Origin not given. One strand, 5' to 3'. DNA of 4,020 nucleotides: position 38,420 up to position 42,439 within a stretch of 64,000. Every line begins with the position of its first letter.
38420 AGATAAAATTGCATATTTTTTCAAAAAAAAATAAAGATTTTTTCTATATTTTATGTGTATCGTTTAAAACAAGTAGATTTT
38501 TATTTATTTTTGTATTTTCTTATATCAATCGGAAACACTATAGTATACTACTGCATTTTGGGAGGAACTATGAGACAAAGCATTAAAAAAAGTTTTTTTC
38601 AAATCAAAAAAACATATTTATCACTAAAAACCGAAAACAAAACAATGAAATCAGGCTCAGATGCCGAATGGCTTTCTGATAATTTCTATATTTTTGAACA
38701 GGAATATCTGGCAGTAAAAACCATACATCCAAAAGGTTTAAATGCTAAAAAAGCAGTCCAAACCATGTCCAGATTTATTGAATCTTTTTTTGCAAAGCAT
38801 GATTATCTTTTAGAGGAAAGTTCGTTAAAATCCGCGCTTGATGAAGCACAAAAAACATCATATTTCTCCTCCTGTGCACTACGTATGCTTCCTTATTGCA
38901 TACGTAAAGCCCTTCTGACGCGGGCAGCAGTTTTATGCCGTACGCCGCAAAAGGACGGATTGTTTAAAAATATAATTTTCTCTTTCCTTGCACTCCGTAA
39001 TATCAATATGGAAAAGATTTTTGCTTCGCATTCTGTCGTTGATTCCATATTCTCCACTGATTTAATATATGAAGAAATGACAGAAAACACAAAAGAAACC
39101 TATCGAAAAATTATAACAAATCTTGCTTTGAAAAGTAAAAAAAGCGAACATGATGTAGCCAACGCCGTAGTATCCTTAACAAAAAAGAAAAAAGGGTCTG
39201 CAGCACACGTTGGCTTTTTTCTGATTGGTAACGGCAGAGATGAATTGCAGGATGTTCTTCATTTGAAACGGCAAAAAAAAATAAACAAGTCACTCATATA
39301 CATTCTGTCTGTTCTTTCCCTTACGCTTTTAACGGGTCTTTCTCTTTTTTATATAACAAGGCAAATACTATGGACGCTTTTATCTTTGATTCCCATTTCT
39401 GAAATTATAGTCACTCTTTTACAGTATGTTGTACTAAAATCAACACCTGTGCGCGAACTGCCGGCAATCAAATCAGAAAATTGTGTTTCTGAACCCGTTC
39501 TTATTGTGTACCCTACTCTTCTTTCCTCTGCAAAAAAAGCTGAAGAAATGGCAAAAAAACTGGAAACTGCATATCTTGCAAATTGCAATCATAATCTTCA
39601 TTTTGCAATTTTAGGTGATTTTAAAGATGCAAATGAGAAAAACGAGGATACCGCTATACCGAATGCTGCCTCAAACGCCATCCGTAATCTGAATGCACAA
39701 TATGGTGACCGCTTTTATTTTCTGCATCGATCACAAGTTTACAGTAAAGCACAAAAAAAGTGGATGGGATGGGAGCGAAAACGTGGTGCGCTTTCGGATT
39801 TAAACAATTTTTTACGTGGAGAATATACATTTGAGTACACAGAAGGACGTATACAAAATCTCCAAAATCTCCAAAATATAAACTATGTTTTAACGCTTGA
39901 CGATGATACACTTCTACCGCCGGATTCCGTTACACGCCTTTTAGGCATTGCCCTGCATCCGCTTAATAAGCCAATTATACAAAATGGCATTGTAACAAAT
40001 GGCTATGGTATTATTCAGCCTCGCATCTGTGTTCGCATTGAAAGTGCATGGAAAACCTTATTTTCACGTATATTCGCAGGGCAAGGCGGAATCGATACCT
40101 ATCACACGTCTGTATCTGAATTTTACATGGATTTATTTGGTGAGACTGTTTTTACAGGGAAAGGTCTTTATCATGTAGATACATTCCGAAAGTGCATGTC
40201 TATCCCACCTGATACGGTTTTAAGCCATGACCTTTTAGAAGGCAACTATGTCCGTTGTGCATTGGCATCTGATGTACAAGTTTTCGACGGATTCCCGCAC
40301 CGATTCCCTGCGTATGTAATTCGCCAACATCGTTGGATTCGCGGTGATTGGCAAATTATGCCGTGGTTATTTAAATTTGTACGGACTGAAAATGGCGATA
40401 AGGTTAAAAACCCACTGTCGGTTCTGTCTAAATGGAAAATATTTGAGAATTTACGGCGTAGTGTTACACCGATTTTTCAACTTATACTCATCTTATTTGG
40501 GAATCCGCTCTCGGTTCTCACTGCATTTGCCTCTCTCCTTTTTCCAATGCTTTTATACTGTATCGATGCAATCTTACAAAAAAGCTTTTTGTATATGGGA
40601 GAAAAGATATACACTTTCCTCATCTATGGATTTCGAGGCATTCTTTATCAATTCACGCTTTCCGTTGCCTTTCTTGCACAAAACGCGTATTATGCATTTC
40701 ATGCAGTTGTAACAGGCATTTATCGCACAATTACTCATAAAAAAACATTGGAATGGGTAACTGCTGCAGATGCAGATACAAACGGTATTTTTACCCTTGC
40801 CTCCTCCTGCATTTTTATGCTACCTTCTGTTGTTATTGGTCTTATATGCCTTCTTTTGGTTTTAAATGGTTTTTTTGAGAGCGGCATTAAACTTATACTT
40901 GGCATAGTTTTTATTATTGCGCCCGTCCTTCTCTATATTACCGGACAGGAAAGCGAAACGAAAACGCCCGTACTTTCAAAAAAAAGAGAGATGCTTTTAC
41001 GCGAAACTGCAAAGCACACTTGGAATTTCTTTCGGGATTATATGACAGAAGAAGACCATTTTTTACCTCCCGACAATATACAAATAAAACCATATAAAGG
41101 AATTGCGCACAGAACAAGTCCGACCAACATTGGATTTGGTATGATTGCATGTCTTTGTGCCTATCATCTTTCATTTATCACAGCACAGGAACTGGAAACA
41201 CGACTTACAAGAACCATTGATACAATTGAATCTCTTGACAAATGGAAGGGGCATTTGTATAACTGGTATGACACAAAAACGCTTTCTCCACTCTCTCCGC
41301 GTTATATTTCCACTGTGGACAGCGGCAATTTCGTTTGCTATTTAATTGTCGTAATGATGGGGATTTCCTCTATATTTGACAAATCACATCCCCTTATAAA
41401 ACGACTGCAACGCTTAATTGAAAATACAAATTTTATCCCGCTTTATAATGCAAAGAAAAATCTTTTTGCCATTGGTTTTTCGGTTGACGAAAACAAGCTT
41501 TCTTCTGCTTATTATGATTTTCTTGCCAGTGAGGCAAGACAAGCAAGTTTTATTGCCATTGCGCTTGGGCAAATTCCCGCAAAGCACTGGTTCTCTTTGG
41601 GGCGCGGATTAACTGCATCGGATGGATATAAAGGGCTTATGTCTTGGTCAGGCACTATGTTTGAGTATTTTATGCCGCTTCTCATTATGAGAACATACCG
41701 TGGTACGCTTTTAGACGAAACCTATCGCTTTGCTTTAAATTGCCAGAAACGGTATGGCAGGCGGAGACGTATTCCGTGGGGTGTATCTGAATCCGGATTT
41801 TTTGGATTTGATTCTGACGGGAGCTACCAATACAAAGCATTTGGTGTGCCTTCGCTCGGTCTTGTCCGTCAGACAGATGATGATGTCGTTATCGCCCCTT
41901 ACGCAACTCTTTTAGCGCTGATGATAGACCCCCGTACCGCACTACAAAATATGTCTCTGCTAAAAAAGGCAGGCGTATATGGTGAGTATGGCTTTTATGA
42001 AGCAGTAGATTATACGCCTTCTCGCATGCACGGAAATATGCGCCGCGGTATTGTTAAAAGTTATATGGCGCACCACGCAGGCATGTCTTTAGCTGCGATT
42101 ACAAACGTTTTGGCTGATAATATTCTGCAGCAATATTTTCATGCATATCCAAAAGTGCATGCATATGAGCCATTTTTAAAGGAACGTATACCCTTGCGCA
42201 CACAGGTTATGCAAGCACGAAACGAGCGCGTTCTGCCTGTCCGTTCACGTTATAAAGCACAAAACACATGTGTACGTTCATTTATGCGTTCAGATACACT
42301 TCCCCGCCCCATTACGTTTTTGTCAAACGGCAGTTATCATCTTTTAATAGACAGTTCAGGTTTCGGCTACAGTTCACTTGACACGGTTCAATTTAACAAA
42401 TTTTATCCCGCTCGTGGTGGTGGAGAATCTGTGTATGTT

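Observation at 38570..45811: Roughly 2,400-aa cyclic-beta-1,2-glucan-synthase-like gene in a Gram-positive spore former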

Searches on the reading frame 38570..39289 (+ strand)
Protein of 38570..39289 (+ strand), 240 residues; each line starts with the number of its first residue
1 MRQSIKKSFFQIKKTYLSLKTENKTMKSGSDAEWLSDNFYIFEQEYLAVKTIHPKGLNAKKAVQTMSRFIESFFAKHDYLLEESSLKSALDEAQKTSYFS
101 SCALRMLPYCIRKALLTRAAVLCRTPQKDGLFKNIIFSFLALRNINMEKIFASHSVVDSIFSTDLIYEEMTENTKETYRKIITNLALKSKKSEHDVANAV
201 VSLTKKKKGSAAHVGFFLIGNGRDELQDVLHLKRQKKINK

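Call 95: predict_structure(alignment_id=A3)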
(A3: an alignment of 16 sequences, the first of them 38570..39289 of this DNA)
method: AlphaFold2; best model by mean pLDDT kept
length: 240 residues; sequences in the alignment: 16
mean_pLDDT: 92.1   pTM: 0.87
mean pLDDT of the five models: 92.1, 92.1, 91.5, 91.3, 91.2
residues with pLDDT >= 90: 192; 70-90: 41; 50-70: 5; < 50: 2
segments of 3 or more residues with pLDDT < 50: none
pLDDT, mean of each block of 10 residues (from residue 1): 81 96 85 96 95 86 95 96 96 93 95 96 91 97 94 94 89 93 94 96 92 93 94 74
secondary structure, 60 per line:
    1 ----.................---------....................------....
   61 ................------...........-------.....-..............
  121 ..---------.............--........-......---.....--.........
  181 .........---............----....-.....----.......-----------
elements in order: H5-21 H31-50 H57-76 H83-93 H101-105 H107-122 H132-144 H147-154 H156-161 H165-169 H172-189 H193-204 H209-212 H214-218 H223-229

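Call 97: fold_search(model_id=the predicted structure, library=pdb)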
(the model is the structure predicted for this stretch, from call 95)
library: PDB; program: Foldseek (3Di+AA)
matches with E <= 10: 13; with E <= 0.001: 2
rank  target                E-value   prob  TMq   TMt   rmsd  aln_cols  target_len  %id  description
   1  8rf9                  2.1e-04  1.00  0.76  0.08   5.2       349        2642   16  CgsiGP1 sample in nanodisc (released 2024-03-20)
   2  8rfe_A                3.5e-04  1.00  0.76  0.08   5.1       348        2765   16  CgsiGP2 sample in nanodisc (released 2024-03-20)
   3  8rf0_A                1.1e-02  1.00  0.79  0.08   3.6       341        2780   16  WT-CGS sample in nanodisc (released 2024-03-20)
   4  6th1                  3.2e+00  0.02  0.12  0.09  34.2       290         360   13  IE1 from rat cytomegalovirus (released 2020-11-25)
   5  7ydp_R                4.0e+00  0.04  0.17  0.16  22.1       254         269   16  Cryo-EM structure of CD97/miniGs complex (released 2023-07-12)
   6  9h3c                  6.1e+00  0.03  0.17  0.19  20.5       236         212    9  De novo designed alpha helical toroidal protein with a Ru-cofactor (released 2025-10-22)
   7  4ilo_A                6.1e+00  0.02  0.14  0.14  34.6       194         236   12  2.12A resolution structure of CT398 from Chlamydia trachomatis (released 2014-01-01)
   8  5cwi                  6.4e+00  0.03  0.18  0.18  17.9       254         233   10  Crystal structure of de novo designed helical repeat protein DHR18 (released 2015-12-16)
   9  7n6g_3O               8.1e+00  0.01  0.12  0.09  42.7       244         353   11  C1 of central pair (released 2022-05-18)
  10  4wn4_A                8.4e+00  0.02  0.13  0.15  19.2       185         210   14  Crystal structure of designed cPPR-polyA protein (released 2014-12-24)
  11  5omp                  8.4e+00  0.02  0.11  0.08  17.6       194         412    8  Human FKBP5 protein (released 2017-11-08)
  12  7ydq                  8.4e+00  0.01  0.13  0.07  21.2       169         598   13  Structure of PfNT1(Y190A)-GFP in complex with GSK4 (released 2023-04-26)
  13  8wjo_B                9.3e+00  0.01  0.10  0.09  34.2       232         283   12  Cryo-EM structure of 8-subunit Smc5/6 arm region (released 2024-06-26)

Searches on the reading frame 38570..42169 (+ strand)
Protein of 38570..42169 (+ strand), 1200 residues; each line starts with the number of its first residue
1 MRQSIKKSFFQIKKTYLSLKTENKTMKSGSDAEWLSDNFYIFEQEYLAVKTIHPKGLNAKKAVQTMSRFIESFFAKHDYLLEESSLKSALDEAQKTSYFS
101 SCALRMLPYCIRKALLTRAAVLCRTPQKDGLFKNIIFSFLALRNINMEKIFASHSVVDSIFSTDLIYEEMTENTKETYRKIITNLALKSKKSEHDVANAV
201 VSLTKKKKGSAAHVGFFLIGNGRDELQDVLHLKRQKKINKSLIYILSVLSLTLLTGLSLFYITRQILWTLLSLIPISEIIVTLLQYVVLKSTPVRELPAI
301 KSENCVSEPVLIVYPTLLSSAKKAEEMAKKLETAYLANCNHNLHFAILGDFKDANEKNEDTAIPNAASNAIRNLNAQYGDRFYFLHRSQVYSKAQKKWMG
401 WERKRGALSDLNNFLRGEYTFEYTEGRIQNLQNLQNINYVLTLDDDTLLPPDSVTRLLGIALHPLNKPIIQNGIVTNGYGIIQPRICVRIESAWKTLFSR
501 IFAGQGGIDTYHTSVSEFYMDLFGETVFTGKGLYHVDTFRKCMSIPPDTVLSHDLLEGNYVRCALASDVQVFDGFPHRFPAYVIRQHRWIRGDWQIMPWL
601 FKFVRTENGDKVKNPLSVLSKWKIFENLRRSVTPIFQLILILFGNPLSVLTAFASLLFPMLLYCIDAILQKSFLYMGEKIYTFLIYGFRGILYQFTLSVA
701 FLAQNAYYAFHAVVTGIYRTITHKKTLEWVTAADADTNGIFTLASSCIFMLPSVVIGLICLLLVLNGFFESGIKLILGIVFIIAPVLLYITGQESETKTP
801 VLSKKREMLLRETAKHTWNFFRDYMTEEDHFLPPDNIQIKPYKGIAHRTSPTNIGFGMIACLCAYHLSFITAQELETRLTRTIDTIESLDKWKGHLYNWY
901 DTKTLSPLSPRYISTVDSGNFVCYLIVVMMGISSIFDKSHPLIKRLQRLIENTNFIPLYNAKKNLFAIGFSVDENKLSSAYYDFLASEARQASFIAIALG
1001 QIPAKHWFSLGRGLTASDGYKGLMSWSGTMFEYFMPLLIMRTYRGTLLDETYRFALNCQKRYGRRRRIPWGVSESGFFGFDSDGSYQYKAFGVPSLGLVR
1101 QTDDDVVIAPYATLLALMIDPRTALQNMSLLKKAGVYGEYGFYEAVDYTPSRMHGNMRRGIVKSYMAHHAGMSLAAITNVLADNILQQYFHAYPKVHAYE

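Call 120: search_protein_representatives(protein=window:38570-42169:+)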
Query: 1200 residues. Proteins with E-value up to 0.001 (for the whole library): 11431; up to 1e-10: 8036; up to 1e-30: 3886. The best 150 are listed.
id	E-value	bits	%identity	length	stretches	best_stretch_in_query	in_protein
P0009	0.0e+00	1531.5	56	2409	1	1-1199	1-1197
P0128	0.0e+00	1259.4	50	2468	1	1-1199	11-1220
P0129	0.0e+00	1059.8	44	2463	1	7-1198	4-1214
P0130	1.8e-282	957.0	41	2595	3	149-935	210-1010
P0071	6.6e-282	955.1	45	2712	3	117-938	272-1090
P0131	2.0e-277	940.3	44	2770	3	135-934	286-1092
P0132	6.6e-276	935.3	43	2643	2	134-1198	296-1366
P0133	1.4e-272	924.3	43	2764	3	145-946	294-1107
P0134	4.9e-265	899.3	44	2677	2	134-1191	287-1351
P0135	2.0e-264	897.3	41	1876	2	134-1198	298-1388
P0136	1.7e-263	894.2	45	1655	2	134-1194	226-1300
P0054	3.0e-263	893.3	43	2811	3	70-943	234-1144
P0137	5.3e-262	889.2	42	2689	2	132-1198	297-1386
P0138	1.3e-261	888.0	42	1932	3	135-937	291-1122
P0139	7.2e-261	885.5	40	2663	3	135-949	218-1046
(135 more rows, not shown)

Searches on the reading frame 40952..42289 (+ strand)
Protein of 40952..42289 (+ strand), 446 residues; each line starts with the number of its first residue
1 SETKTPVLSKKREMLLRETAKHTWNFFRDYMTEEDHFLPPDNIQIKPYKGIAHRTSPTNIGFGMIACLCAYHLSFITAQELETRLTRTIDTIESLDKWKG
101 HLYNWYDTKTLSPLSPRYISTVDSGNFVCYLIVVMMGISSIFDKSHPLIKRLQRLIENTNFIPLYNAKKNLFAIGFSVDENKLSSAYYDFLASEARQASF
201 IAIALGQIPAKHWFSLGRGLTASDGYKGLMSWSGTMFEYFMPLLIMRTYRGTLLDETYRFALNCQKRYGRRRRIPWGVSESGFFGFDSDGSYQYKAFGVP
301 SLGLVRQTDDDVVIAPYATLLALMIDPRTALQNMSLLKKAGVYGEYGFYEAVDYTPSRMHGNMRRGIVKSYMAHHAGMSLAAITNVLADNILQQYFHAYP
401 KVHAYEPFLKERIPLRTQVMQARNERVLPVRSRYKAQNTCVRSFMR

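Call 82: predict_structure(alignment_id=A2)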
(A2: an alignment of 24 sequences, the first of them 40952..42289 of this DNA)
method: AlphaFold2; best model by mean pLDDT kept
length: 446 residues; sequences in the alignment: 24
mean_pLDDT: 82.4   pTM: 0.86
mean pLDDT of the five models: 82.4, 82.2, 81.0, 78.7, 78.6
residues with pLDDT >= 90: 243; 70-90: 110; 50-70: 36; < 50: 57
segments of 3 or more residues with pLDDT < 50: 1-4, 233-237, 282-294, 413-446
pLDDT, mean of each block of 10 residues (from residue 1): 63 96 98 97 85 95 99 99 99 97 96 93 96 98 95 98 93 92 85 84 95 76 67 56 88 80 86 81 42 48 57 86 92 94 94 80 82 95 96 97 87 46 35 35 36
secondary structure, 60 per line:
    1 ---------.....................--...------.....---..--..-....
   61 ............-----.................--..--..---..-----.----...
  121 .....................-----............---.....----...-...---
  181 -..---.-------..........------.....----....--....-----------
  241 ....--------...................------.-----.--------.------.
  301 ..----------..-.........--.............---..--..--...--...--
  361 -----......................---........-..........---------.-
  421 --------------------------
elements in order: H10-30 E42-46 H57-72 H78-94 E118-120 H121-141 H147-158 E171-173 E175-177 H195-204 H211-215 E220-223 E226-229 H241-244 H253-271 H316-324 H327-339 E351-353 E366-372 H373-387 H391-398 H400-409

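Call 84: fold_search(model_id=the predicted structure, library=pdb)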
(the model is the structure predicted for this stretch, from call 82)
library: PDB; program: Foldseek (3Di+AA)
matches with E <= 10: 439; with E <= 0.001: 46
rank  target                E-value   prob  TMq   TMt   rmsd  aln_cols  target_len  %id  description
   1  8wy1_B                6.4e-40  1.00  0.87  0.68   5.8       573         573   38  The structure of cyclization domain in cyclic beta-1,2-glucan synthase from Thermoanaerobacter italicus (released 2024-02-14)
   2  8wy1_A                1.7e-39  1.00  0.87  0.68   5.8       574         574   38  The structure of cyclization domain in cyclic beta-1,2-glucan synthase from Thermoanaerobacter italicus (released 2024-02-14)
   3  8rf9                  5.1e-32  1.00  0.85  0.15   3.4       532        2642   32  CgsiGP1 sample in nanodisc (released 2024-03-20)
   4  8rfe_A                2.8e-31  1.00  0.87  0.15   3.5       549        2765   33  CgsiGP2 sample in nanodisc (released 2024-03-20)
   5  8rf0_A                7.0e-31  1.00  0.87  0.15   3.6       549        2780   33  WT-CGS sample in nanodisc (released 2024-03-20)
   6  8xuj_A                1.2e-18  1.00  0.72  0.75   6.6       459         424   22  Structure of beta-1,2-glucanase from Endozoicomonas elysicola (EeSGL1, ligand-free) (released 2025-01-22)
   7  8xuj_B                1.2e-18  1.00  0.72  0.75   4.4       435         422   23  Structure of beta-1,2-glucanase from Endozoicomonas elysicola (EeSGL1, ligand-free) (released 2025-01-22)
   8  3eu8_A                3.7e-16  1.00  0.71  0.75   5.7       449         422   18  Crystal structure of putative glucoamylase (YP_210071.1) from Bacteroides fragilis NCTC 9343 at 2.12 A resolution (released 2008-10-21)
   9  4qt9_A                5.2e-16  1.00  0.73  0.78   3.8       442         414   19  Crystal structure of a putative glucoamylase (BACCAC_03554) from Bacteroides caccae ATCC 43185 at 2.05 A resolution (released 2014-08-06)
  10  4qt9_B                6.1e-16  1.00  0.70  0.75   4.1       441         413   18  Crystal structure of a putative glucoamylase (BACCAC_03554) from Bacteroides caccae ATCC 43185 at 2.05 A resolution (released 2014-08-06)
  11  5gzk_A                1.2e-15  1.00  0.72  0.76   4.2       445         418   18  Endo-beta-1,2-glucanase from Chitinophaga pinensis - sophorotriose and glucose complex (released 2017-03-15)
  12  5gzh_A                2.4e-15  1.00  0.73  0.76   6.6       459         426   17  Endo-beta-1,2-glucanase from Chitinophaga pinensis - ligand free form (released 2017-03-15)
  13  8xul_A                1.1e-13  1.00  0.74  0.74   4.3       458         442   16  Structure of beta-1,2-glucanase from Xanthomonas campestris pv. campestris (beta-1,2-glucoheptasaccharide complex)-E23 (released 2025-01-22)
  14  5z06_B                7.9e-13  1.00  0.70  0.46   4.2       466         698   16  Crystal structure of beta-1,2-glucanase from Parabacteroides distasonis (released 2018-05-30)
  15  5z06_A                1.1e-12  1.00  0.68  0.45   4.8       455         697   15  Crystal structure of beta-1,2-glucanase from Parabacteroides distasonis (released 2018-05-30)
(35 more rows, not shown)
